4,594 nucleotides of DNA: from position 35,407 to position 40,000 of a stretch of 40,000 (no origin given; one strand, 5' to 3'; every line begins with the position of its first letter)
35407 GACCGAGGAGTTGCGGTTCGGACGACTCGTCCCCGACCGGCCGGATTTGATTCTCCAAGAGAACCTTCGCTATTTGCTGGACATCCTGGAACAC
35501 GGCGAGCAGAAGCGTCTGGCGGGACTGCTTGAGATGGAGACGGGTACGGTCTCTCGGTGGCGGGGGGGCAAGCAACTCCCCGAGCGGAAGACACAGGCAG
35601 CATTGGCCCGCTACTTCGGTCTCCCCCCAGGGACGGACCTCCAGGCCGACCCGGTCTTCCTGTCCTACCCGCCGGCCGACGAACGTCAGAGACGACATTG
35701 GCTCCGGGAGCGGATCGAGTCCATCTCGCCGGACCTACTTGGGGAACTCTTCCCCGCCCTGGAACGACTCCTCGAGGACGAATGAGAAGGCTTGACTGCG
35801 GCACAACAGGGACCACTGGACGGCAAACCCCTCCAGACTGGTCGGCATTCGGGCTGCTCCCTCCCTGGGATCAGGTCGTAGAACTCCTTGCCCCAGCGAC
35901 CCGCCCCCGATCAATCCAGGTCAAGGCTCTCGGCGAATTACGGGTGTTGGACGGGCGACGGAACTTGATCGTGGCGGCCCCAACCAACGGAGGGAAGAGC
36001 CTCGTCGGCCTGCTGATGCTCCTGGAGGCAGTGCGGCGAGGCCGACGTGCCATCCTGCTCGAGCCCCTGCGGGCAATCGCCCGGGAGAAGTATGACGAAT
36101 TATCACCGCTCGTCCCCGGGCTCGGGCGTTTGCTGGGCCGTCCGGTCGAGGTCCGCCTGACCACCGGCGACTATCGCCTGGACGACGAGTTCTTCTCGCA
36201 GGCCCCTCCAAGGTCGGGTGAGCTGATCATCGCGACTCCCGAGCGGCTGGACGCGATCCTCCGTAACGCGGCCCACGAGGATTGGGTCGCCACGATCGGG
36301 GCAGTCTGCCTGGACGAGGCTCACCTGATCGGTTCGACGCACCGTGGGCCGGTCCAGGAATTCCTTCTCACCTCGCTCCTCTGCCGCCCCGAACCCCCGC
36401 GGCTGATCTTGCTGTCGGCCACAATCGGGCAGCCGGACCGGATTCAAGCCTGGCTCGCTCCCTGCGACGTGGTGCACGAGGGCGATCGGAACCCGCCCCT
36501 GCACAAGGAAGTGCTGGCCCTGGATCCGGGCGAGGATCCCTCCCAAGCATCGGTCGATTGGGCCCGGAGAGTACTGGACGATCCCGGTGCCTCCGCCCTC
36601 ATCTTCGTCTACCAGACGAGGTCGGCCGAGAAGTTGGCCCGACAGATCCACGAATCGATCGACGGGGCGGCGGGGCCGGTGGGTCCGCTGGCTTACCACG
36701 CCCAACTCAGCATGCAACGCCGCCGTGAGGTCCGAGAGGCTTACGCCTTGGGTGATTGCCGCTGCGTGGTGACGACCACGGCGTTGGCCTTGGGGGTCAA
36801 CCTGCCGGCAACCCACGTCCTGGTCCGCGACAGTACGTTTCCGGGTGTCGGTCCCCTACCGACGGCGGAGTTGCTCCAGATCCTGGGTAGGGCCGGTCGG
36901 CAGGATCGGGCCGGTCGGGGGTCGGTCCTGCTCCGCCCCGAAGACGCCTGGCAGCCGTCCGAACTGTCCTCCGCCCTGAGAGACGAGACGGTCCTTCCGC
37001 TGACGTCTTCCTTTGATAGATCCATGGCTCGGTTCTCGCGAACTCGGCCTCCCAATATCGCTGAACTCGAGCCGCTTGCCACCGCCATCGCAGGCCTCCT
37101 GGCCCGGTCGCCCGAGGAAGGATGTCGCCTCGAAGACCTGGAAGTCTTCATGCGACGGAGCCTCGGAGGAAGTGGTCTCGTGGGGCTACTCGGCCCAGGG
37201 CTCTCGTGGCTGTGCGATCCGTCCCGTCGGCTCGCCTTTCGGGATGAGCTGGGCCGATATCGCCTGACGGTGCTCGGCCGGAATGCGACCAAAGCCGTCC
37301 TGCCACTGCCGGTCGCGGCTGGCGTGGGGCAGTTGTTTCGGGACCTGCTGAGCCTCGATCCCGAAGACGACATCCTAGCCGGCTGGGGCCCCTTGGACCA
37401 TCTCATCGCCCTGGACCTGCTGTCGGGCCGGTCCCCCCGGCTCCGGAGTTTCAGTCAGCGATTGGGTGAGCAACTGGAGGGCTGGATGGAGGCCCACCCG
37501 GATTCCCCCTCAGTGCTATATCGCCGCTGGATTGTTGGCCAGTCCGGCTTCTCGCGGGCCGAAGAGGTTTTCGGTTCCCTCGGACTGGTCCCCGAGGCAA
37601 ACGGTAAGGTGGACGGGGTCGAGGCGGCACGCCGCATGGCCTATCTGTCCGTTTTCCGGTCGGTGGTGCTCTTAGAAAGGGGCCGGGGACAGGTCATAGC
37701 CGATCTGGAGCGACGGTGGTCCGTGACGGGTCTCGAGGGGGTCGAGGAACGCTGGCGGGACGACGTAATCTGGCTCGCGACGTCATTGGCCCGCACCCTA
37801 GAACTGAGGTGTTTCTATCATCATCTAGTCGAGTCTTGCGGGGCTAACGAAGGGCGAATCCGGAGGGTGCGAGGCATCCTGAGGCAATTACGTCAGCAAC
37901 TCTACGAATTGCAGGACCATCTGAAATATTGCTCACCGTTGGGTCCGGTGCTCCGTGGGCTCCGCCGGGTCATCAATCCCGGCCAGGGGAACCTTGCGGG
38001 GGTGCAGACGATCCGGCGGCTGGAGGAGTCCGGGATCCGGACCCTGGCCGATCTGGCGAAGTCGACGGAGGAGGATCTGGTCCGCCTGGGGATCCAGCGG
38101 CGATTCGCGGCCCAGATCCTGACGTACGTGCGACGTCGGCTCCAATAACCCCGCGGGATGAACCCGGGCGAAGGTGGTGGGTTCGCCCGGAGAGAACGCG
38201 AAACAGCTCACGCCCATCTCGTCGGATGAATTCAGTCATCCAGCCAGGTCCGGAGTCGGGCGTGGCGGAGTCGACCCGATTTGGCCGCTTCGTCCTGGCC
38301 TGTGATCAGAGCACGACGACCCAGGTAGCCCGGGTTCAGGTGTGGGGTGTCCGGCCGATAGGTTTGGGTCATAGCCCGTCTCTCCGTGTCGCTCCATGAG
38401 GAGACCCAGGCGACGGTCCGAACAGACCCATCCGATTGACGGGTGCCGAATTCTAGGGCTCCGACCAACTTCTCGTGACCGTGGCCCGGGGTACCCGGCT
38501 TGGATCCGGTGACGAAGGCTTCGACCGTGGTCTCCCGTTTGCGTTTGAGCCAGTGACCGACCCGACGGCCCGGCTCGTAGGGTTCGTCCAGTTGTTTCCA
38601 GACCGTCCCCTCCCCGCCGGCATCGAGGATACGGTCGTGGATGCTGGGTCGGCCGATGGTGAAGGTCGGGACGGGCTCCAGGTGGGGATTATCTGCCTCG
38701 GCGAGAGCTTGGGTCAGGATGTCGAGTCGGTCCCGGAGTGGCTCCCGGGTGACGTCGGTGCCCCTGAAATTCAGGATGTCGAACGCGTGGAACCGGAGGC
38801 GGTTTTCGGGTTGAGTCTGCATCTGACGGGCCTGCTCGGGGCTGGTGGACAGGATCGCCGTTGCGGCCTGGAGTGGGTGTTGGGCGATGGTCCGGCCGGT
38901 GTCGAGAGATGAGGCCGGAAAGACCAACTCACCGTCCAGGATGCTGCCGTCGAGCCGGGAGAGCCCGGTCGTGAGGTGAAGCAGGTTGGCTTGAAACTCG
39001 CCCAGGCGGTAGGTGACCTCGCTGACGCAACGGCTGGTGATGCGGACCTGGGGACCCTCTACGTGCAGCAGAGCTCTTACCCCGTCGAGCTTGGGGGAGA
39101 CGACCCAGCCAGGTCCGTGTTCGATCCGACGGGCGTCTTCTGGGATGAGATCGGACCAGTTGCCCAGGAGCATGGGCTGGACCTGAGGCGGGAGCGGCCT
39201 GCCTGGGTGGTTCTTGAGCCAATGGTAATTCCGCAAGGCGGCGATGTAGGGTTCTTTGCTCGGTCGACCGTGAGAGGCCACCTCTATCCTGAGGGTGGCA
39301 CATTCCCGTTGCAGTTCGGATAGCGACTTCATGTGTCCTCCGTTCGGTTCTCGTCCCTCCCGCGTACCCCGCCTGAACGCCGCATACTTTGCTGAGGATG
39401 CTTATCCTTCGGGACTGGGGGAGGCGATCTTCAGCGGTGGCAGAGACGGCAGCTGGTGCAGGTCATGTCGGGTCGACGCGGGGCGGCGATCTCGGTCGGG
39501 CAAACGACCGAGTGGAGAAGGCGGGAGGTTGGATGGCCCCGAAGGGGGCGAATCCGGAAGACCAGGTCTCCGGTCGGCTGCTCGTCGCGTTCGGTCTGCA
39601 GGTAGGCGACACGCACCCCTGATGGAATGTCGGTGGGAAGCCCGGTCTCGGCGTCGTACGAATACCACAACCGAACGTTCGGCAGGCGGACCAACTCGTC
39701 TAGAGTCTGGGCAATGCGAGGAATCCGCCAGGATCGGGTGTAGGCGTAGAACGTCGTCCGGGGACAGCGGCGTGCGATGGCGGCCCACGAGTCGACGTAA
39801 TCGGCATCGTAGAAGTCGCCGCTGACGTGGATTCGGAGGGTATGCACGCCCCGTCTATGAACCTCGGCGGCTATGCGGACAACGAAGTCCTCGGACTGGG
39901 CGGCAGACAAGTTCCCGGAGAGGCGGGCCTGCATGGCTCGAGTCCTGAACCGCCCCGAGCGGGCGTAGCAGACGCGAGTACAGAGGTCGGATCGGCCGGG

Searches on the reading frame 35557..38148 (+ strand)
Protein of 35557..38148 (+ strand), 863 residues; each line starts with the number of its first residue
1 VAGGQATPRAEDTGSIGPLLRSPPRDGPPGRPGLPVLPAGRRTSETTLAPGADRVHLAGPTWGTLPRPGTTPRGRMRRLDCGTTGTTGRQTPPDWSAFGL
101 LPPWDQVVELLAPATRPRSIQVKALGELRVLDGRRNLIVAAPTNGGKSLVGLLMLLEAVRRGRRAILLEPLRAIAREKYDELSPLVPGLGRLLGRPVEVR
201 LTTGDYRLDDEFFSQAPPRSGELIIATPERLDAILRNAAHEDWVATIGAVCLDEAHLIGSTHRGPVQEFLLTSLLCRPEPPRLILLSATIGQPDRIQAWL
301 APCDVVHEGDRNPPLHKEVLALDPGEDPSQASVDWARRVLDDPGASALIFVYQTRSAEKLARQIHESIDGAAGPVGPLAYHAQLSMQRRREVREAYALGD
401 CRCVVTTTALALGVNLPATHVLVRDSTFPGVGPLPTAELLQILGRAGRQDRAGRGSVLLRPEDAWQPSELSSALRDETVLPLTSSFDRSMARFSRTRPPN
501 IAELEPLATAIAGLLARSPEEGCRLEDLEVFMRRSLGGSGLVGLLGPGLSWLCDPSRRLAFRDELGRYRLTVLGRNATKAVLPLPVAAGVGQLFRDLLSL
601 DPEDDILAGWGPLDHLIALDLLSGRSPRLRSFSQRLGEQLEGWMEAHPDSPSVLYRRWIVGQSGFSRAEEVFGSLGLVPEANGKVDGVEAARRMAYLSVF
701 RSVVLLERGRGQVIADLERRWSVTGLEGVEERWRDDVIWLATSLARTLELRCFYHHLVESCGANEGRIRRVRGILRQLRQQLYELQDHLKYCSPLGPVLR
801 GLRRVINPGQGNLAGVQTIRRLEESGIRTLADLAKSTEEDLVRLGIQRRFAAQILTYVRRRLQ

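Call 4: search_protein_families(library=pfam, proteins=[window:35557-38148:+], max_evalue=0.01)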
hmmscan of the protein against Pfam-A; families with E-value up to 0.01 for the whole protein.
window:35557-38148:+ (863 aa): 3 families
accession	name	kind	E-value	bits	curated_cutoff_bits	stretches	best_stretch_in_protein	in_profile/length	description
PF00270.35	DEAD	-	1.4e-21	77.4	26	1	119-291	2-161/167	DEAD/DEAH box helicase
PF00271.37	Helicase_C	-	6.3e-10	39.7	23.5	1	341-448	12-108/110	Helicase conserved C-terminal domain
PF14520.12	HHH_5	-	0.0023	18.8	27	0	815-854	11-51/57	Helix-hairpin-helix domain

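Call 7: search_protein_families(library=padloc, proteins=[window:35557-38148:+], max_evalue=0.01)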
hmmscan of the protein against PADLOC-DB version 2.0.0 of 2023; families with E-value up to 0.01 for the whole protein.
window:35557-38148:+ (863 aa): 32 families (the best 25 are shown)
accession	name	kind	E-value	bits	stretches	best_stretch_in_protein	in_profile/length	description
PDLC00174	HamB1|HamB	-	5.8e-22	75.4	2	129-297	313-473/1163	DEAD-box helicase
PDLC03960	SngC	-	9.5e-22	75.5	1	118-475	26-388/720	-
PDLC02503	BrxHI|BrxHII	-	1.2e-21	74.7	1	118-458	26-351/698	BrxHI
PDLC00188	HamB1|HamB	-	2.2e-21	73.7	2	123-308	248-428/1037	DEAD-box helicase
PDLC00194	HamB1|HamB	-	9.8e-20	68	2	139-300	250-403/995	DEAD-box helicase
PDLC04531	PDC-M23B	-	8.3e-18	61.8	2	211-302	391-483/1060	-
PDLC00178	HamB1|HamB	-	8.3e-18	61.7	2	125-306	253-428/830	DEAD-box helicase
PDLC00186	HamB1|HamB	-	2.5e-16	56.9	2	132-275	159-292/864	DEAD-box helicase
PDLC00187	HamB1|HamB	-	8.1e-16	55.5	2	379-479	436-537/851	DEAD-box helicase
PDLC00192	HamB1|HamB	-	1.2e-15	54.3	2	130-301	280-445/1104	DEAD-box helicase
PDLC00175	HamB1|HamB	-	2.6e-14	49.6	1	123-301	231-401/1000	DEAD-box helicase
PDLC00200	HamB2|HamB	-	6.6e-14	48.9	2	132-294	159-311/865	DEAD-box helicase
PDLC00183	HamB1|HamB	-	6.7e-13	46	1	124-310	253-433/509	DEAD-box helicase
PDLC02864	DpdF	-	3.4e-11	40.6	1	130-471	34-350/610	DpdF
PDLC00199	HamB2|HamB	-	5.5e-11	39.2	1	389-466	448-524/841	DEAD-box helicase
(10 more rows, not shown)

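Call 8: search_protein_families(library=ncbifam, proteins=[window:35557-38148:+], max_evalue=0.01)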
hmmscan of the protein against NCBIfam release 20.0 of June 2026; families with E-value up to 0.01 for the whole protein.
window:35557-38148:+ (863 aa): 23 families
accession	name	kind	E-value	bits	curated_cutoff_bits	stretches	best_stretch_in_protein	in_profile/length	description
NF002654.0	PRK02362.1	equivalog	1.6e-46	159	887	2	131-320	37-210/739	ATP-dependent DNA helicase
NF001308.0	PRK00254.1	equivalog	4.1e-39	134.4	1216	2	129-368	35-262/720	ATP-dependent DNA helicase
NF002251.0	PRK01172.1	equivalog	2.6e-37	128.4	891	1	133-458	36-374/674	ATP-dependent DNA helicase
NF040935.1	helicase_Hel308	equivalog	6.2e-28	97.4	1200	2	130-322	39-212/704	ATP-dependent DNA helicase Hel308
TIGR04121.1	DEXH_lig_assoc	equivalog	7.7e-26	90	850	1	134-449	28-346/804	ligase-associated DNA damage response DEXH box helicase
TIGR03817.1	DECH_helic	hypoth_equivalog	1.2e-14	53.5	874.1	1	135-452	52-376/742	helicase/secretion neighborhood putative DEAH-box helicase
NF010338.0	PRK13767.1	equivalog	5.4e-13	48.1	849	1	346-449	287-385/877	ATP-dependent helicase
TIGR00614.1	recQ_fam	subfamily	3e-10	39.5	219.8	1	130-466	23-337/470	RecQ family ATP-dependent DNA helicase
NF008164.0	PRK10917.1-2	equivalog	1.1e-08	33.9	785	2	381-454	526-595/704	ATP-dependent DNA helicase RecG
NF007284.0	PRK09751.1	equivalog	2.3e-08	31.8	1496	1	379-449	354-419/1538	ATP-dependent helicase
TIGR01970.1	DEAH_box_HrpB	equivalog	2.7e-08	32.6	546.15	1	130-410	13-274/825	ATP-dependent helicase HrpB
TIGR00643.1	recG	equivalog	3.9e-07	29.2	659.4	0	145-289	267-395/629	ATP-dependent DNA helicase RecG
NF008662.0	PRK11664.1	equivalog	1.5e-06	26.8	1053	1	128-409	14-273/813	ATP-dependent helicase HrpB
NF008279.0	PRK11057.1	equivalog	2e-06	26.5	1015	1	341-462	233-343/608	ATP-dependent DNA helicase RecQ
TIGR01389.1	recQ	equivalog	3.5e-06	25.7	640.2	1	135-463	29-332/591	DNA helicase RecQ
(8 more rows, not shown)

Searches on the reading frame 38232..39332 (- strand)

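Call 4: search_protein_families(library=pfam, proteins=[window:38232-39332:-], max_evalue=0.01)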
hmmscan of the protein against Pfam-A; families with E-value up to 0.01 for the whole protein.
window:38232-39332:- (366 aa): 3 families
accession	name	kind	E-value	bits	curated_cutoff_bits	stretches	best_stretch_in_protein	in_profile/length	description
PF01068.26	DNA_ligase_A_M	-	1.6e-24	87.1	26.2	1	72-265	18-204/204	ATP dependent DNA ligase domain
PF01331.24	mRNA_cap_enzyme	-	1.4e-06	28.7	29.6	0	176-213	87-124/194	mRNA capping enzyme, catalytic domain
PF09414.15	RNA_ligase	-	0.00013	22.6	27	1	76-253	3-162/171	RNA ligase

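Call 54: search_protein_families(library=padloc, proteins=[window:38232-39332:-], max_evalue=0.01)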
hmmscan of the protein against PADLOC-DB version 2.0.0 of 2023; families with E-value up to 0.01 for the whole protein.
window:38232-39332:- (366 aa): 0 families

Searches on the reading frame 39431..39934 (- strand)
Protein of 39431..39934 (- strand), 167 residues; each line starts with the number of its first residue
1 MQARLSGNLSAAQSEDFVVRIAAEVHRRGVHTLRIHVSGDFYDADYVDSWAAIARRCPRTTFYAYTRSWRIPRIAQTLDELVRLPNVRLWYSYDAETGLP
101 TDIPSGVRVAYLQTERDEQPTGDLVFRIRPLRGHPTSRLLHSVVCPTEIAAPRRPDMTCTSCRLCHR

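Call 4: search_protein_families(library=pfam, proteins=[window:39431-39934:-], max_evalue=0.01)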
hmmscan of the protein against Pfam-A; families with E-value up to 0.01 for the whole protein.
window:39431-39934:- (167 aa): 1 family
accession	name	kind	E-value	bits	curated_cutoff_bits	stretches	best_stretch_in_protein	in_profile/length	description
PF17338.8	GP88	-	2e-24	87.2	24.4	1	9-166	69-228/230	Gene product 88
